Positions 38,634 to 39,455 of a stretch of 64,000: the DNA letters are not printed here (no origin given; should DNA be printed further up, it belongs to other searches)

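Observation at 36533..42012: Five-gene c-di-GMP synthase/hydrolase + orphan pseudopilin operon bracketed by inverted copies of a ~110-nt element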

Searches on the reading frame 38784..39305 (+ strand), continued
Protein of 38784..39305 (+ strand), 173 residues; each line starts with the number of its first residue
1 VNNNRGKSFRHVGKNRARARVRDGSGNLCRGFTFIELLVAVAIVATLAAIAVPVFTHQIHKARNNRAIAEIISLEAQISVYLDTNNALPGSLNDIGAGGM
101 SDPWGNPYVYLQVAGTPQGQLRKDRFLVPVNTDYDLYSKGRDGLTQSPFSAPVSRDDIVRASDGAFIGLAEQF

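Call 40: search_protein_families(library=pfam, proteins=[L017:7635-10739:+, L046:8448-11546:+, L088:8445-11240:+, L044:6475-8862:+, L055:3158-5947:+, L063:8485-11304:+, L024:1090-3345:+, L050:6287-8896:+, L079:8413-10776:+, L016:9182-11986:+], max_evalue=0.0001)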
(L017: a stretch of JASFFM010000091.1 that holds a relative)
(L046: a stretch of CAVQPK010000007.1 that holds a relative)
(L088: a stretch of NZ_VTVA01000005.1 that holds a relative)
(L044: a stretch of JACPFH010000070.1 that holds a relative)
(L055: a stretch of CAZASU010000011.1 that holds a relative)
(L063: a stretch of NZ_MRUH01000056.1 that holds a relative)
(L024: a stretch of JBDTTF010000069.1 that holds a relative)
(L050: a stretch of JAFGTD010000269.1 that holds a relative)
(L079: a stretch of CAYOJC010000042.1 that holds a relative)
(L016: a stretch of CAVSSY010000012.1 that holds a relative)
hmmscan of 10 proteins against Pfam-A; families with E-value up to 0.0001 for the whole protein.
L017:7635-10739:+ (1034 aa): 11 families
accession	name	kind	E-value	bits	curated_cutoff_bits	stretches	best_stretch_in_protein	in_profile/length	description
PF02518.31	HATPase_c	-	3.7e-27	95.4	26.4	1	778-900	2-110/111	Histidine kinase-, DNA gyrase B-, and HSP90-like ATPase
PF00072.30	Response_reg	-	1.1e-16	61.4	30.2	1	921-1028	1-110/111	Response regulator receiver domain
PF00989.32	PAS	-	1.5e-12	47.9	22.6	1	534-644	2-112/113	PAS fold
PF00672.30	HAMP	-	7.2e-12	45.9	25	1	300-349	2-51/53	HAMP domain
PF08448.16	PAS_4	-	2.4e-10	41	23.1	1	539-649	1-109/110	PAS fold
PF13426.13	PAS_9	-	2.8e-10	40.8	27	1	545-646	3-102/103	PAS domain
PF01590.32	GAF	-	1.8e-08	35.4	22.4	1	374-519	4-133/133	GAF domain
PF08447.18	PAS_3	-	4.5e-08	33.7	25.6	1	564-639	10-86/89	PAS fold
PF00512.31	HisKA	-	5.9e-08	33.1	26.9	1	672-733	3-63/66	His Kinase A (phospho-acceptor) domain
PF13492.12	GAF_3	-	3.8e-07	31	27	1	453-521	65-129/129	GAF domain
PF13185.12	GAF_2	-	4.3e-07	30.7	28.6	1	425-519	47-135/136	GAF domain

L046:8448-11546:+ (1032 aa): 9 families
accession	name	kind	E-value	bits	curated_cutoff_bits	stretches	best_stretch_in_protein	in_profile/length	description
PF00072.30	Response_reg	-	9e-24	84.2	30.2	1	901-1010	2-109/111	Response regulator receiver domain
PF02518.31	HATPase_c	-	4.4e-22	79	26.4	1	758-876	3-108/111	Histidine kinase-, DNA gyrase B-, and HSP90-like ATPase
PF00672.30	HAMP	-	4.1e-13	49.9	25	1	305-353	3-51/53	HAMP domain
PF00512.31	HisKA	-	3.3e-09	37.1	26.9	1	651-712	3-63/66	His Kinase A (phospho-acceptor) domain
PF13188.13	PAS_8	-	5.9e-08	32.8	21.8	1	531-576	1-43/65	PAS domain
PF13185.12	GAF_2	-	9.2e-08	32.8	28.6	1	378-518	6-136/136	GAF domain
PF01590.32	GAF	-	7.1e-07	30.3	22.4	1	378-517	4-133/133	GAF domain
PF00989.32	PAS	-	8.5e-06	26.2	22.6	1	532-573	2-43/113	PAS fold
PF13492.12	GAF_3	-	5.6e-05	24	27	1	465-517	75-127/129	GAF domain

L088:8445-11240:+ (931 aa): 4 families
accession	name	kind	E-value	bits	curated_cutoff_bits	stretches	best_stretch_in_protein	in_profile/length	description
PF00563.25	EAL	-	2.3e-76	256.7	31.3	1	676-910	3-236/236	EAL domain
PF00990.26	GGDEF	-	1.5e-52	178.1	23.8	1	494-654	1-160/161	Diguanylate cyclase, GGDEF domain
PF00672.30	HAMP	-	1.4e-12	48.2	25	1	282-330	3-51/53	HAMP domain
PF13492.12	GAF_3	-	4.7e-05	24.2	27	0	352-483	1-129/129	GAF domain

L044:6475-8862:+ (795 aa): 5 families
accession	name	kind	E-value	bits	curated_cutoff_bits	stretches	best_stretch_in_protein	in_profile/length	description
PF00512.31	HisKA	-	2.8e-14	53.3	26.9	1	527-594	2-66/66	His Kinase A (phospho-acceptor) domain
PF00672.30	HAMP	-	1.7e-11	44.7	25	1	303-348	7-52/53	HAMP domain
PF01590.32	GAF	-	4.4e-11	43.9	22.4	1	369-504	1-133/133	GAF domain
PF13185.12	GAF_2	-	1e-09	39.2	28.6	1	368-505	2-136/136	GAF domain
PF13492.12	GAF_3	-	1.3e-05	26.1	27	1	371-506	3-129/129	GAF domain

L055:3158-5947:+ (929 aa): 7 families
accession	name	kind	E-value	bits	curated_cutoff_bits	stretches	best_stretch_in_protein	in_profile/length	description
PF02518.31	HATPase_c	-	4.2e-22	79.1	26.4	1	656-776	2-110/111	Histidine kinase-, DNA gyrase B-, and HSP90-like ATPase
PF00072.30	Response_reg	-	5.3e-16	59.2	30.2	1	799-910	1-110/111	Response regulator receiver domain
PF00672.30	HAMP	-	7e-13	49.1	25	1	283-331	3-51/53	HAMP domain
PF01590.32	GAF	-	2.5e-10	41.4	22.4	1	353-489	1-133/133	GAF domain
PF00512.31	HisKA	-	3.5e-07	30.6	26.9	1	550-612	3-64/66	His Kinase A (phospho-acceptor) domain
PF13185.12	GAF_2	-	6.8e-07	30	28.6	1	352-489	2-135/136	GAF domain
PF13492.12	GAF_3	-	2.7e-05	25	27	0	355-491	3-129/129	GAF domain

L063:8485-11304:+ (939 aa): 3 families
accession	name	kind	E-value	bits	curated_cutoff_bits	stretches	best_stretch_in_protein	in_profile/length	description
PF00563.25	EAL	-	3.8e-66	223.3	31.3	1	673-907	3-236/236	EAL domain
PF00990.26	GGDEF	-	3.3e-38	131.4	23.8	1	490-652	1-161/161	Diguanylate cyclase, GGDEF domain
PF00672.30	HAMP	-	2.2e-08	34.7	25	1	276-326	2-52/53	HAMP domain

L024:1090-3345:+ (751 aa): 4 families
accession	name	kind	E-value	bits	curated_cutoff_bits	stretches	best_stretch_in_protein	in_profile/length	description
PF02518.31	HATPase_c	-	8.8e-22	78.1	26.4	1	481-598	4-109/111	Histidine kinase-, DNA gyrase B-, and HSP90-like ATPase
PF00072.30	Response_reg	-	1.6e-16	60.9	30.2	1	622-734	1-111/111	Response regulator receiver domain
PF00672.30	HAMP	-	2.3e-14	53.9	25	1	280-328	3-51/53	HAMP domain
PF00512.31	HisKA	-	4.7e-06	27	26.9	1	373-435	3-64/66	His Kinase A (phospho-acceptor) domain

L050:6287-8896:+ (869 aa): 6 families
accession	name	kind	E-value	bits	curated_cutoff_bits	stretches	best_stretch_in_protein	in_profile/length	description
PF13487.12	HD_5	-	1.4e-41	142.5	27.2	1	723-840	58-170/170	HD domain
PF01590.32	GAF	-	1.6e-12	48.5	22.4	1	372-526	2-133/133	GAF domain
PF01966.28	HD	-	7.9e-12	45.9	22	0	737-806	49-115/116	HD domain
PF00672.30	HAMP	-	1.1e-11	45.3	25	1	305-350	7-52/53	HAMP domain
PF13492.12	GAF_3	-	7.1e-09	36.6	27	1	373-523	3-124/129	GAF domain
PF13185.12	GAF_2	-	8.9e-08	32.9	28.6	1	372-526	4-135/136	GAF domain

L079:8413-10776:+ (787 aa): 5 families
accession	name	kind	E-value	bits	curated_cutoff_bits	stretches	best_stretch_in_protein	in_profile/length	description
PF02518.31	HATPase_c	-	7.9e-29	100.8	26.4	1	652-760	2-109/111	Histidine kinase-, DNA gyrase B-, and HSP90-like ATPase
PF00512.31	HisKA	-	5.6e-15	55.6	26.9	1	539-606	2-66/66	His Kinase A (phospho-acceptor) domain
PF00672.30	HAMP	-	1e-12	48.6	25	1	310-359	3-52/53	HAMP domain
PF01590.32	GAF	-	3.1e-10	41.1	22.4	1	380-516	1-133/133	GAF domain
PF13185.12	GAF_2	-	5.4e-09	36.8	28.6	1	380-516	3-135/136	GAF domain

L016:9182-11986:+ (934 aa): 11 families
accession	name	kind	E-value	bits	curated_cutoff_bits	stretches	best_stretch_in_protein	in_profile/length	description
PF02518.31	HATPase_c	-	1.8e-26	93.2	26.4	1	678-799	2-109/111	Histidine kinase-, DNA gyrase B-, and HSP90-like ATPase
PF00072.30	Response_reg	-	2.3e-14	53.9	30.2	1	822-928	2-110/111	Response regulator receiver domain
PF00989.32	PAS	-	3.6e-13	50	22.6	1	434-544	2-112/113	PAS fold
PF13426.13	PAS_9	-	9.1e-12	45.6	27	1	444-546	2-102/103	PAS domain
PF00512.31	HisKA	-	2.6e-10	40.6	26.9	1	572-633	3-63/66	His Kinase A (phospho-acceptor) domain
PF00672.30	HAMP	-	1.3e-08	35.4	25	1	200-249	2-51/53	HAMP domain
PF08448.16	PAS_4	-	5e-08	33.6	23.1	1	439-549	1-109/110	PAS fold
PF13185.12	GAF_2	-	7.6e-08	33.1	28.6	1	332-418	53-134/136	GAF domain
PF13492.12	GAF_3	-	2.5e-05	25.1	27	1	360-418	67-126/129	GAF domain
PF01590.32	GAF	-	5e-05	24.3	22.4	0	281-418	11-132/133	GAF domain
PF13188.13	PAS_8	-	5.8e-05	23.3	21.8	0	433-493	1-60/65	PAS domain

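Call 44: search_solved_structures(query=A4, max_evalue=0.01, show_alignments=2)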
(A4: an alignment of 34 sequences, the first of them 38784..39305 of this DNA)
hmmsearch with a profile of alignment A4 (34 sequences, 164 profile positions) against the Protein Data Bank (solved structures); distinct sequences matched with E-value up to 0.01: 29.
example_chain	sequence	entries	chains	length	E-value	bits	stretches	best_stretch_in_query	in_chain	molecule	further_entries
9egp_A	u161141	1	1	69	8.8e-16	61.3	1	17-81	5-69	Geopilin domain 1 protein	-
7tgg_A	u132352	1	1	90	1.8e-15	60.3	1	9-80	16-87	Geopilin domain 1 protein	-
8tj2_C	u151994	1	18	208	1.6e-13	53.9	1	23-114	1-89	Type IV major pilin protein PilA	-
5wda_A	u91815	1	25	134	3.2e-13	52.9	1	23-149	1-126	General secretion pathway protein G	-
2m7g_A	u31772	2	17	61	3.9e-13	52.6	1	23-81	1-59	Geopilin domain 1 protein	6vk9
5kua_A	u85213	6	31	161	5.7e-13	52.1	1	23-105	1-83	pilin | Neisseria meningitidis PilE variant SB-GATDH | Neisseria meningitidis PilE, SB-DATDH variant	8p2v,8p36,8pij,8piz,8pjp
8p3b_A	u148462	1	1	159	6.3e-13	52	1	23-105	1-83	Fimbrial protein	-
2hi2_A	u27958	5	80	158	2.3e-12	50.1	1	23-91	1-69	Fimbrial protein | PilA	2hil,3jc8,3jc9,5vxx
1ay2_A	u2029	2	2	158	3.5e-12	49.6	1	23-89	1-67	TYPE 4 PILIN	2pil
8tob_GA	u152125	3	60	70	8e-11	45.1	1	24-75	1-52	Fimbrial protein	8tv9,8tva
8tum_e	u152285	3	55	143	1.6e-10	44.2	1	23-70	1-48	Type IV major pilin protein PilA | Pilin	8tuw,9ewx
1oqw_A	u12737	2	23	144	2.8e-10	43.4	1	23-70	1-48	Fimbrial protein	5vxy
8pfb_G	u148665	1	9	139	2.4e-09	40.3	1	23-90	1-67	Type IV pilin PilE1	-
9laa_A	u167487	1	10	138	3.3e-09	39.9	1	15-54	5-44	Type IV pilin protein PilA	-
3sok_A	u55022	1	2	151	2.7e-08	36.9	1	23-73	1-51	Fimbrial protein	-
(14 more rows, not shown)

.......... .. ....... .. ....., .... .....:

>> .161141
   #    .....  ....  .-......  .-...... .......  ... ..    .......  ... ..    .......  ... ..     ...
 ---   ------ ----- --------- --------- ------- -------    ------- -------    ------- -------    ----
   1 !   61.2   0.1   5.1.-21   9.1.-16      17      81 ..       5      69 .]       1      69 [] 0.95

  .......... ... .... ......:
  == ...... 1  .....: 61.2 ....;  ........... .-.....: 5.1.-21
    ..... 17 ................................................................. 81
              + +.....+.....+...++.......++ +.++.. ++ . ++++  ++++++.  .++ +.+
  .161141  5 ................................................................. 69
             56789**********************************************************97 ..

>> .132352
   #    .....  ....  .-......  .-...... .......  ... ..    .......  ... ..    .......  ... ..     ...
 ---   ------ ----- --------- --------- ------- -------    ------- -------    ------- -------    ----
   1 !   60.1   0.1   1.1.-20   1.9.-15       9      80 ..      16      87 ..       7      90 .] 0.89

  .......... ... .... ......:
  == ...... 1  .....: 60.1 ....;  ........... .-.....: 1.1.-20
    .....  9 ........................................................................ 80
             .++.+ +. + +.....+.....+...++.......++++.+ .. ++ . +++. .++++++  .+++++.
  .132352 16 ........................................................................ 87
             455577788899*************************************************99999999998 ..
